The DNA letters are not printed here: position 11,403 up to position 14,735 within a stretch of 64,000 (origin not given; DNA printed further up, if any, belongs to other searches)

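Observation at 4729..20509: Hybrid supercluster: O2-dependent box ring-cleavage genes interleaved with an anaerobic-type 4-hydroxybenzoyl-CoA reductase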

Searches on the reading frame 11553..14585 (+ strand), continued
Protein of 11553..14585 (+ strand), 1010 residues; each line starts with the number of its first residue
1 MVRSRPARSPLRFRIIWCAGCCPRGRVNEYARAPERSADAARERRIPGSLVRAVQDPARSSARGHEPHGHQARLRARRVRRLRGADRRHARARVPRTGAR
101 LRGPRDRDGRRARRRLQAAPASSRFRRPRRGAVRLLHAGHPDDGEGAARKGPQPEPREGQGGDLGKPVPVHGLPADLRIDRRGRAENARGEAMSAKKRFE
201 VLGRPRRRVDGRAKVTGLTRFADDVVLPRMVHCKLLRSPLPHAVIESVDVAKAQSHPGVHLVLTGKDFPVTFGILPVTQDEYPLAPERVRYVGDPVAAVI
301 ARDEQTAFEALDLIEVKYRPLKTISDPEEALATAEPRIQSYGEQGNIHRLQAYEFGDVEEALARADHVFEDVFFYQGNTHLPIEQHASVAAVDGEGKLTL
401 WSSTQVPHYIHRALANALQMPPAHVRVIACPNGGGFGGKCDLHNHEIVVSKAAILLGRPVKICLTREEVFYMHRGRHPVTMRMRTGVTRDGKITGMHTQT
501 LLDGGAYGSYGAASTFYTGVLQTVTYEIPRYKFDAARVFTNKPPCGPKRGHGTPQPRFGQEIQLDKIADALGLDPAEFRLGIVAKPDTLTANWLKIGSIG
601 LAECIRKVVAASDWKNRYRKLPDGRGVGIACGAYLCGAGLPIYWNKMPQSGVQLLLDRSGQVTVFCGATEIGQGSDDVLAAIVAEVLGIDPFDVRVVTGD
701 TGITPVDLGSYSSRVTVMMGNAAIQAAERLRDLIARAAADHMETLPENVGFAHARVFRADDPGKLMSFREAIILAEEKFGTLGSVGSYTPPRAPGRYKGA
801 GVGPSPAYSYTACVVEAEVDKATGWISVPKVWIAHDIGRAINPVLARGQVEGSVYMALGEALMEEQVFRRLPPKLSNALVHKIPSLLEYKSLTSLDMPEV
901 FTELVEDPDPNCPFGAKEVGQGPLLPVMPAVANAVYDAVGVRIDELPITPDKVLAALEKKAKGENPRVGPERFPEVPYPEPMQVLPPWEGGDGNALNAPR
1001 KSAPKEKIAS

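Call 95: find_homologous_proteins(query=A3, max_evalue=1e-100)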
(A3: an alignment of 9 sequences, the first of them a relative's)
Query A3 (9 sequences) (818 aa, profile of the alignment): 8000 proteins with E <= 1e-100 among 8000 candidates; the best 120 are listed.
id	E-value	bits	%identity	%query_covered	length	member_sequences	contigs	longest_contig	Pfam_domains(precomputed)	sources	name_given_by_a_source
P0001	0.0e+0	1654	71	99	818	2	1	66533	PF02738.24,PF20256.4,PF01315.28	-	-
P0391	0.0e+0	1648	67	99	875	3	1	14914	PF02738.24,PF20256.4,PF01315.28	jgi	-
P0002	0.0e+0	1647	72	98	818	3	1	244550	PF02738.24,PF20256.4,PF01315.28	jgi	jgi:4-hydroxybenzoyl-CoA reductase subunit alpha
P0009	0.0e+0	1646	71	98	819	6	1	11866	PF02738.24,PF20256.4,PF01315.28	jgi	jgi:4-hydroxybenzoyl-CoA reductase alpha subunit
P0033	0.0e+0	1644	71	99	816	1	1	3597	PF02738.24,PF20256.4,PF01315.28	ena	-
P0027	0.0e+0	1643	70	99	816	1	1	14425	PF02738.24,PF20256.4,PF01315.28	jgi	jgi:4-hydroxybenzoyl-CoA reductase subunit alpha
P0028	0.0e+0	1643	71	99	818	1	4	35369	PF02738.24,PF20256.4,PF01315.28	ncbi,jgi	jgi:4-hydroxybenzoyl-CoA reductase subunit alpha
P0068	0.0e+0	1642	70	99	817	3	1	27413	PF02738.24,PF20256.4,PF01315.28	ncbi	ncbi:MAG: molybdopterin cofactor-binding domain-containing protein [Burkholderiales bacterium]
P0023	0.0e+0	1641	70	99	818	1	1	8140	PF02738.24,PF20256.4,PF01315.28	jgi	jgi:4-hydroxybenzoyl-CoA reductase subunit alpha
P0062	0.0e+0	1641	70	99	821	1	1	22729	PF02738.24,PF20256.4,PF01315.28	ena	-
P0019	0.0e+0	1641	70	99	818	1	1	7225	PF02738.24,PF20256.4,PF01315.28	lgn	-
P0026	0.0e+0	1640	70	99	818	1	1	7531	PF02738.24,PF20256.4,PF01315.28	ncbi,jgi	jgi:4-hydroxybenzoyl-CoA reductase subunit alpha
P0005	0.0e+0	1640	71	99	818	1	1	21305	PF02738.24,PF20256.4,PF01315.28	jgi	jgi:4-hydroxybenzoyl-CoA reductase alpha subunit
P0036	0.0e+0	1640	70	99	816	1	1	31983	PF02738.24,PF20256.4,PF01315.28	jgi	jgi:4-hydroxybenzoyl-CoA reductase subunit alpha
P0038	0.0e+0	1640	71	99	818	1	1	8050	PF02738.24,PF20256.4,PF01315.28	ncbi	-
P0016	0.0e+0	1639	70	99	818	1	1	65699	PF02738.24,PF20256.4,PF01315.28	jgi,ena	-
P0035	0.0e+0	1639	70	99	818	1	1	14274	PF02738.24,PF20256.4,PF01315.28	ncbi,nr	ncbi:MAG: aldehyde oxidase [Betaproteobacteria bacterium]|nr:MAG: aldehyde oxidase [Betaproteobacter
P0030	0.0e+0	1639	70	99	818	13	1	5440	PF02738.24,PF20256.4,PF01315.28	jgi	-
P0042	0.0e+0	1639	71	99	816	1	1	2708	PF02738.24,PF20256.4,PF01315.28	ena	-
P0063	0.0e+0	1639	70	99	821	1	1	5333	PF02738.24,PF20256.4,PF01315.28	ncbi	-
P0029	0.0e+0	1639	70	99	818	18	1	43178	PF02738.24,PF20256.4,PF01315.28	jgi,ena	jgi:4-hydroxybenzoyl-CoA reductase alpha subunit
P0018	0.0e+0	1639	71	99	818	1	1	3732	PF02738.24,PF20256.4,PF01315.28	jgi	jgi:4-hydroxybenzoyl-CoA reductase subunit alpha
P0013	0.0e+0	1639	71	98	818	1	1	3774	PF02738.24,PF20256.4,PF01315.28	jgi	-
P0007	0.0e+0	1638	71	99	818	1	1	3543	PF02738.24,PF20256.4,PF01315.28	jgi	jgi:4-hydroxybenzoyl-CoA reductase alpha subunit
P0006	0.0e+0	1638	71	99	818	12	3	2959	PF02738.24,PF20256.4,PF01315.28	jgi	jgi:4-hydroxybenzoyl-CoA reductase alpha subunit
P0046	0.0e+0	1638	71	99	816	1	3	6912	PF02738.24,PF20256.4,PF01315.28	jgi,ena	-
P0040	0.0e+0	1638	70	99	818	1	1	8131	PF02738.24,PF20256.4,PF01315.28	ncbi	-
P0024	0.0e+0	1638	70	99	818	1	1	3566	PF02738.24,PF20256.4,PF01315.28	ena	-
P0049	0.0e+0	1637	71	99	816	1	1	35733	PF02738.24,PF20256.4,PF01315.28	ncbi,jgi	-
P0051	0.0e+0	1637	71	99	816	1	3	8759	PF02738.24,PF20256.4,PF01315.28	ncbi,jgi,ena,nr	ncbi:MAG TPA: molybdopterin cofactor-binding domain-containing protein [Burkholderiales bacterium]|n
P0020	0.0e+0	1637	70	99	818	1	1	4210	PF02738.24,PF20256.4,PF01315.28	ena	-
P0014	0.0e+0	1637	71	99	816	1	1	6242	PF02738.24,PF20256.4,PF01315.28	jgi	jgi:4-hydroxybenzoyl-CoA reductase alpha subunit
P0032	0.0e+0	1637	70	99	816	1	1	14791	PF02738.24,PF20256.4,PF01315.28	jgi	jgi:4-hydroxybenzoyl-CoA reductase alpha subunit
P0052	0.0e+0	1637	71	99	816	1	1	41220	PF02738.24,PF20256.4,PF01315.28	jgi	-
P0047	0.0e+0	1637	71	99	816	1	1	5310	PF02738.24,PF20256.4,PF01315.28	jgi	-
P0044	0.0e+0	1637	71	99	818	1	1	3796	PF02738.24,PF20256.4,PF01315.28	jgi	jgi:4-hydroxybenzoyl-CoA reductase subunit alpha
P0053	0.0e+0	1637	71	99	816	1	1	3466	PF02738.24,PF20256.4,PF01315.28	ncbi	-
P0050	0.0e+0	1636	71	99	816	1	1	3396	PF02738.24,PF20256.4,PF01315.28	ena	-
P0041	0.0e+0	1636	71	99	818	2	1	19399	PF02738.24,PF20256.4,PF01315.28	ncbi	-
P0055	0.0e+0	1636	71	99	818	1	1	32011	PF02738.24,PF20256.4,PF01315.28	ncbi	-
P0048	0.0e+0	1636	71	99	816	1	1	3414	PF02738.24,PF20256.4,PF01315.28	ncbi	-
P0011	0.0e+0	1636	71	98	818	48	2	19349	PF02738.24,PF20256.4,PF01315.28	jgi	jgi:4-hydroxybenzoyl-CoA reductase subunit alpha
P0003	0.0e+0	1636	70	99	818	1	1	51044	PF02738.24,PF20256.4,PF01315.28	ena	-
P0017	0.0e+0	1636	70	99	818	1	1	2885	PF02738.24,PF20256.4,PF01315.28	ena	-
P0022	0.0e+0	1636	70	99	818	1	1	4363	PF02738.24,PF20256.4,PF01315.28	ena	-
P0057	0.0e+0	1636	71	99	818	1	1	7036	PF02738.24,PF20256.4,PF01315.28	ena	-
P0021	0.0e+0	1636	70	99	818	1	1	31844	PF02738.24,PF20256.4,PF01315.28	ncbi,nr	ncbi:MAG: aldehyde oxidase [Betaproteobacteria bacterium]|nr:MAG: aldehyde oxidase [Betaproteobacter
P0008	0.0e+0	1635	70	98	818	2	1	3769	PF02738.24,PF20256.4,PF01315.28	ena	-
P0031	0.0e+0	1635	70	99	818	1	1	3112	PF02738.24,PF20256.4,PF01315.28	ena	-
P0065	0.0e+0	1635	70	99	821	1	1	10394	PF02738.24,PF20256.4,PF01315.28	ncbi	-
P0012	0.0e+0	1635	71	99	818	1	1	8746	PF02738.24,PF20256.4,PF01315.28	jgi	jgi:4-hydroxybenzoyl-CoA reductase subunit alpha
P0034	0.0e+0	1635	70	99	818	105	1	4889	PF02738.24,PF20256.4,PF01315.28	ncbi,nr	ncbi:MAG TPA: molybdopterin cofactor-binding domain-containing protein [Burkholderiales bacterium]|n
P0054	0.0e+0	1635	71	99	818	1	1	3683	PF02738.24,PF20256.4,PF01315.28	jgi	-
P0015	0.0e+0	1634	71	98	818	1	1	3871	PF02738.24,PF20256.4,PF01315.28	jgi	jgi:4-hydroxybenzoyl-CoA reductase alpha subunit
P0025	0.0e+0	1634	70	99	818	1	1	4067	PF02738.24,PF20256.4,PF01315.28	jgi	-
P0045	0.0e+0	1634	71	99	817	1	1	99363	PF02738.24,PF20256.4,PF01315.28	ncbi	-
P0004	0.0e+0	1633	71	99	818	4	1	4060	PF02738.24,PF20256.4,PF01315.28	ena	-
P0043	0.0e+0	1632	70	99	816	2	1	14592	PF02738.24,PF20256.4,PF01315.28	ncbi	-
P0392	0.0e+0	1632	73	99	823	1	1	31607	PF02738.24,PF20256.4,PF01315.28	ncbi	ncbi:MAG: xanthine dehydrogenase family protein molybdopterin-binding subunit [Candidatus Krumholzib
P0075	0.0e+0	1632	72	99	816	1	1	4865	PF02738.24,PF20256.4,PF01315.28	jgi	jgi:4-hydroxybenzoyl-CoA reductase alpha subunit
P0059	0.0e+0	1632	71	99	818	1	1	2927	PF02738.24,PF20256.4,PF01315.28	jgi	-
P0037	0.0e+0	1630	70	98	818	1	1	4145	PF02738.24,PF20256.4,PF01315.28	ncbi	-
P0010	0.0e+0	1629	72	99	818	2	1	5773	PF02738.24,PF20256.4,PF01315.28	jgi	jgi:4-hydroxybenzoyl-CoA reductase subunit alpha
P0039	0.0e+0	1628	70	99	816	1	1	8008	PF02738.24,PF20256.4,PF01315.28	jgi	jgi:4-hydroxybenzoyl-CoA reductase alpha subunit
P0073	0.0e+0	1628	70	100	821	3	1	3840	PF02738.24,PF20256.4,PF01315.28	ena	-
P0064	0.0e+0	1626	70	98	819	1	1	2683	PF02738.24,PF20256.4,PF01315.28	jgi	jgi:4-hydroxybenzoyl-CoA reductase subunit alpha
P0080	0.0e+0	1625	72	99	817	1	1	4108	PF02738.24,PF20256.4,PF01315.28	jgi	-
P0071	0.0e+0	1625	72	98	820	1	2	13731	PF02738.24,PF20256.4,PF01315.28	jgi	jgi:4-hydroxybenzoyl-CoA reductase subunit alpha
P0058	0.0e+0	1624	70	99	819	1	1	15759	PF02738.24,PF20256.4,PF01315.28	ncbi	ncbi:MAG TPA: molybdopterin cofactor-binding domain-containing protein [Burkholderiales bacterium]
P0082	0.0e+0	1624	71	100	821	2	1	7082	PF02738.24,PF20256.4,PF01315.28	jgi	-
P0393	0.0e+0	1624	69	100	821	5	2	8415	PF02738.24,PF20256.4,PF01315.28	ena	-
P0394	0.0e+0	1622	75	99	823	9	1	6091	PF02738.24,PF20256.4,PF01315.28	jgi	jgi:4-hydroxybenzoyl-CoA reductase alpha subunit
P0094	0.0e+0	1621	72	98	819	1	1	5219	PF02738.24,PF20256.4,PF01315.28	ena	-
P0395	0.0e+0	1621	75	99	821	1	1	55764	PF02738.24,PF20256.4,PF01315.28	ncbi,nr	ncbi:MAG: molybdopterin-dependent oxidoreductase [bacterium]|nr:molybdopterin-dependent oxidoreducta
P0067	0.0e+0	1621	70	98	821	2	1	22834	PF02738.24,PF20256.4,PF01315.28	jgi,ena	-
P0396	0.0e+0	1621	71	100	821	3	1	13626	PF02738.24,PF20256.4,PF01315.28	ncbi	-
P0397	0.0e+0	1620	74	100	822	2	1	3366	PF02738.24,PF20256.4,PF01315.28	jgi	jgi:4-hydroxybenzoyl-CoA reductase subunit alpha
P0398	0.0e+0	1620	76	99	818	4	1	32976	PF02738.24,PF20256.4,PF01315.28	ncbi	-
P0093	0.0e+0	1620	72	98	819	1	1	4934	PF02738.24,PF20256.4,PF01315.28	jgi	-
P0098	0.0e+0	1620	72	98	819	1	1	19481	PF02738.24,PF20256.4,PF01315.28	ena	-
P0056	0.0e+0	1620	69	99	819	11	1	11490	PF02738.24,PF20256.4,PF01315.28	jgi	jgi:4-hydroxybenzoyl-CoA reductase alpha subunit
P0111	0.0e+0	1619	72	98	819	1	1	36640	PF02738.24,PF20256.4,PF01315.28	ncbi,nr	ncbi:MAG TPA: molybdopterin cofactor-binding domain-containing protein [Burkholderiales bacterium]|n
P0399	0.0e+0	1619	75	100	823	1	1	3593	PF02738.24,PF20256.4,PF01315.28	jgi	jgi:4-hydroxybenzoyl-CoA reductase subunit alpha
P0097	0.0e+0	1619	72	98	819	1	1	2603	PF02738.24,PF20256.4,PF01315.28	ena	-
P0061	0.0e+0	1619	70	99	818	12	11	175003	PF02738.24,PF20256.4,PF01315.28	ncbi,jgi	ncbi:MAG TPA: xanthine dehydrogenase family protein molybdopterin-binding subunit [Burkholderiales b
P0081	0.0e+0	1619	71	99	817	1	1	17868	PF02738.24,PF20256.4,PF01315.28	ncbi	-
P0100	0.0e+0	1618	72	98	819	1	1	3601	PF02738.24,PF20256.4,PF01315.28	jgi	-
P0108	0.0e+0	1618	72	98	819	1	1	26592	PF02738.24,PF20256.4,PF01315.28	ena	-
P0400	0.0e+0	1618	76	99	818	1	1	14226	PF02738.24,PF20256.4,PF01315.28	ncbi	-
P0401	0.0e+0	1618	69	99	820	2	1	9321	PF02738.24,PF20256.4,PF01315.28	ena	-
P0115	0.0e+0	1618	71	100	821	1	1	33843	PF02738.24,PF20256.4,PF01315.28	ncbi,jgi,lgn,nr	ncbi:MAG: xanthine dehydrogenase family protein molybdopterin-binding subunit [Betaproteobacteria ba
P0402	0.0e+0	1617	72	98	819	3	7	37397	PF02738.24,PF20256.4,PF01315.28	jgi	jgi:4-hydroxybenzoyl-CoA reductase alpha subunit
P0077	0.0e+0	1617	72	98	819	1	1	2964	PF02738.24,PF20256.4,PF01315.28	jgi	jgi:4-hydroxybenzoyl-CoA reductase alpha subunit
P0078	0.0e+0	1617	72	98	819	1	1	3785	PF02738.24,PF20256.4,PF01315.28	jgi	jgi:4-hydroxybenzoyl-CoA reductase alpha subunit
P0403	0.0e+0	1617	71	99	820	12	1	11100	PF02738.24,PF20256.4,PF01315.28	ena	-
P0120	0.0e+0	1616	71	100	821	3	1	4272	PF02738.24,PF20256.4,PF01315.28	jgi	jgi:4-hydroxybenzoyl-CoA reductase subunit alpha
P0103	0.0e+0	1616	71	100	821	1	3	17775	PF02738.24,PF20256.4,PF01315.28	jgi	jgi:4-hydroxybenzoyl-CoA reductase subunit alpha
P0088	0.0e+0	1616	71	98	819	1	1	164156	PF02738.24,PF20256.4,PF01315.28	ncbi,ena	-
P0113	0.0e+0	1616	72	98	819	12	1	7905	PF02738.24,PF20256.4,PF01315.28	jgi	-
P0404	0.0e+0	1615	71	98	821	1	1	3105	PF02738.24,PF20256.4,PF01315.28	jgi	jgi:4-hydroxybenzoyl-CoA reductase alpha subunit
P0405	0.0e+0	1615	71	98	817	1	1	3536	PF02738.24,PF20256.4,PF01315.28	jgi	jgi:4-hydroxybenzoyl-CoA reductase alpha subunit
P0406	0.0e+0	1614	71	98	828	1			PF02738.24,PF20256.4,PF01315.28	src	-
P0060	0.0e+0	1614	69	98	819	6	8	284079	PF02738.24,PF20256.4,PF01315.28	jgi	jgi:4-hydroxybenzoyl-CoA reductase subunit alpha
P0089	0.0e+0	1614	71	100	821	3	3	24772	PF02738.24,PF20256.4,PF01315.28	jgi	-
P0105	0.0e+0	1614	71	98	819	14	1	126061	PF02738.24,PF20256.4,PF01315.28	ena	-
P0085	0.0e+0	1614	72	98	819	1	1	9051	PF02738.24,PF20256.4,PF01315.28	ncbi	-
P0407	0.0e+0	1613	71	100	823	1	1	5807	PF02738.24,PF20256.4,PF01315.28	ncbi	-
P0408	0.0e+0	1613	75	99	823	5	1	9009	PF02738.24,PF20256.4,PF01315.28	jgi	-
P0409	0.0e+0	1613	75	99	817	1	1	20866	PF02738.24,PF20256.4,PF01315.28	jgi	jgi:4-hydroxybenzoyl-CoA reductase subunit alpha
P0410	0.0e+0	1612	72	98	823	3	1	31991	PF02738.24,PF20256.4,PF01315.28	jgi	jgi:4-hydroxybenzoyl-CoA reductase subunit alpha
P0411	0.0e+0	1612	76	99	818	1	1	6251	PF02738.24,PF20256.4,PF01315.28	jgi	jgi:4-hydroxybenzoyl-CoA reductase subunit alpha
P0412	0.0e+0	1612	74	99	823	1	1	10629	PF02738.24,PF20256.4,PF01315.28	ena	-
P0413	0.0e+0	1612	71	99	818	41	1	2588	PF02738.24,PF20256.4,PF01315.28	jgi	jgi:4-hydroxybenzoyl-CoA reductase alpha subunit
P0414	0.0e+0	1612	72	99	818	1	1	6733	PF02738.24,PF20256.4,PF01315.28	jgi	jgi:4-hydroxybenzoyl-CoA reductase subunit alpha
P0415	0.0e+0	1612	70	100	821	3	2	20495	PF02738.24,PF20256.4,PF01315.28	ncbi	-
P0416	0.0e+0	1612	69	98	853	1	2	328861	PF02738.24,PF20256.4,PF01315.28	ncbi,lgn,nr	ncbi:MAG: molybdopterin-dependent oxidoreductase [Planctomycetes bacterium]|nr:molybdopterin-depende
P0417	0.0e+0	1611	70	99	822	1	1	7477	PF02738.24,PF20256.4,PF01315.28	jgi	jgi:4-hydroxybenzoyl-CoA reductase alpha subunit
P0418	0.0e+0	1611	76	100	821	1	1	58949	PF02738.24,PF20256.4,PF01315.28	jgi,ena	-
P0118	0.0e+0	1611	71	98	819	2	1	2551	PF02738.24,PF20256.4,PF01315.28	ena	-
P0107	0.0e+0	1611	72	98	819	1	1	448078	PF02738.24,PF20256.4,PF01315.28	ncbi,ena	-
